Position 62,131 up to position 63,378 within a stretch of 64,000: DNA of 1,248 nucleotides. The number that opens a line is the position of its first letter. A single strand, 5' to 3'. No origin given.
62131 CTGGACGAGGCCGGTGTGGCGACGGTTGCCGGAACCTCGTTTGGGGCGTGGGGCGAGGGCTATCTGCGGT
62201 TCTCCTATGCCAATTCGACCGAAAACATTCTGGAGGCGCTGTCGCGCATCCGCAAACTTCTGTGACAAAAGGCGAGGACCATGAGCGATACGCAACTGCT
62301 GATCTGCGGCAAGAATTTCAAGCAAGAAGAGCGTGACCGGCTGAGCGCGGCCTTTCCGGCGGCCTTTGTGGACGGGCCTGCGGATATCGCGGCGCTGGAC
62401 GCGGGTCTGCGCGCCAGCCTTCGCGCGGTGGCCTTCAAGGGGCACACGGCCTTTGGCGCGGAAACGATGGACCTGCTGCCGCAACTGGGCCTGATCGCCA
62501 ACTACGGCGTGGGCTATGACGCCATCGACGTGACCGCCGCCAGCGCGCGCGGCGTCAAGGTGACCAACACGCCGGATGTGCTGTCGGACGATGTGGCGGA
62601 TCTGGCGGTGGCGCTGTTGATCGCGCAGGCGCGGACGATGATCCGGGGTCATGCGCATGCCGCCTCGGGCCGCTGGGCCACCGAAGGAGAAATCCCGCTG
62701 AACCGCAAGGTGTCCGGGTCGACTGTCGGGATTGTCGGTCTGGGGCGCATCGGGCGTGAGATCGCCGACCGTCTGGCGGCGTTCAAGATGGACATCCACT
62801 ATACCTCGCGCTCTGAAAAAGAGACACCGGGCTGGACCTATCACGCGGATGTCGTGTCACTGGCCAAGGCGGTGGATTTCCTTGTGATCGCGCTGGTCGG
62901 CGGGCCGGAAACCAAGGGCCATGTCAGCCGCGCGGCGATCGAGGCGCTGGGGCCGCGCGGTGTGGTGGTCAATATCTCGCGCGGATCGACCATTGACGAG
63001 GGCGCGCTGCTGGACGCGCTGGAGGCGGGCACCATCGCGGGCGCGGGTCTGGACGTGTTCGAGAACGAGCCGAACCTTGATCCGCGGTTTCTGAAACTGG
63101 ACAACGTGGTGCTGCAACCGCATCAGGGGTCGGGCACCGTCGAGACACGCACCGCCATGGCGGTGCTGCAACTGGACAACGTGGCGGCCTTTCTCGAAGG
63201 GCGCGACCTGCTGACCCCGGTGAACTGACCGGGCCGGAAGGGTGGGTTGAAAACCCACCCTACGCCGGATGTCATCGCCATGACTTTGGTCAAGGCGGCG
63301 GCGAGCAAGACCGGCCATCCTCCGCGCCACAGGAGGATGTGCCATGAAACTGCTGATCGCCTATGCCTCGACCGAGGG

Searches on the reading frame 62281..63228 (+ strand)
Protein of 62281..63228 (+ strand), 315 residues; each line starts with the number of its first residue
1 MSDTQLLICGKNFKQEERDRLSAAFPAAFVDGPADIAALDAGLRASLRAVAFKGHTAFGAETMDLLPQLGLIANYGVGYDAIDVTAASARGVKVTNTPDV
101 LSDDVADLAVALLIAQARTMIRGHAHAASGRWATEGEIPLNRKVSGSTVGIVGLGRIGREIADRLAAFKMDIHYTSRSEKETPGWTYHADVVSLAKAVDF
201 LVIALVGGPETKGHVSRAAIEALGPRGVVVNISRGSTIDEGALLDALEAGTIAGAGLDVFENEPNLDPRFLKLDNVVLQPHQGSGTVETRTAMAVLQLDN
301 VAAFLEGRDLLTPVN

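Call 64: search_protein_families(library=pfam, proteins=[window:62281-63228:+], max_evalue=0.0001)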
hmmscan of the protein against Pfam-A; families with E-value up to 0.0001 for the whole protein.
window:62281-63228:+ (315 aa): 2 families
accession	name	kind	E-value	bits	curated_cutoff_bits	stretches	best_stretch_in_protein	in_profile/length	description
PF02826.25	2-Hacid_dh_C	-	1.3e-45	155.4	25.1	1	110-283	1-178/178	D-isomer specific 2-hydroxyacid dehydrogenase, NAD binding domain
PF00389.36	2-Hacid_dh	-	7e-22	78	24.6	1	47-315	40-134/134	D-isomer specific 2-hydroxyacid dehydrogenase, catalytic domain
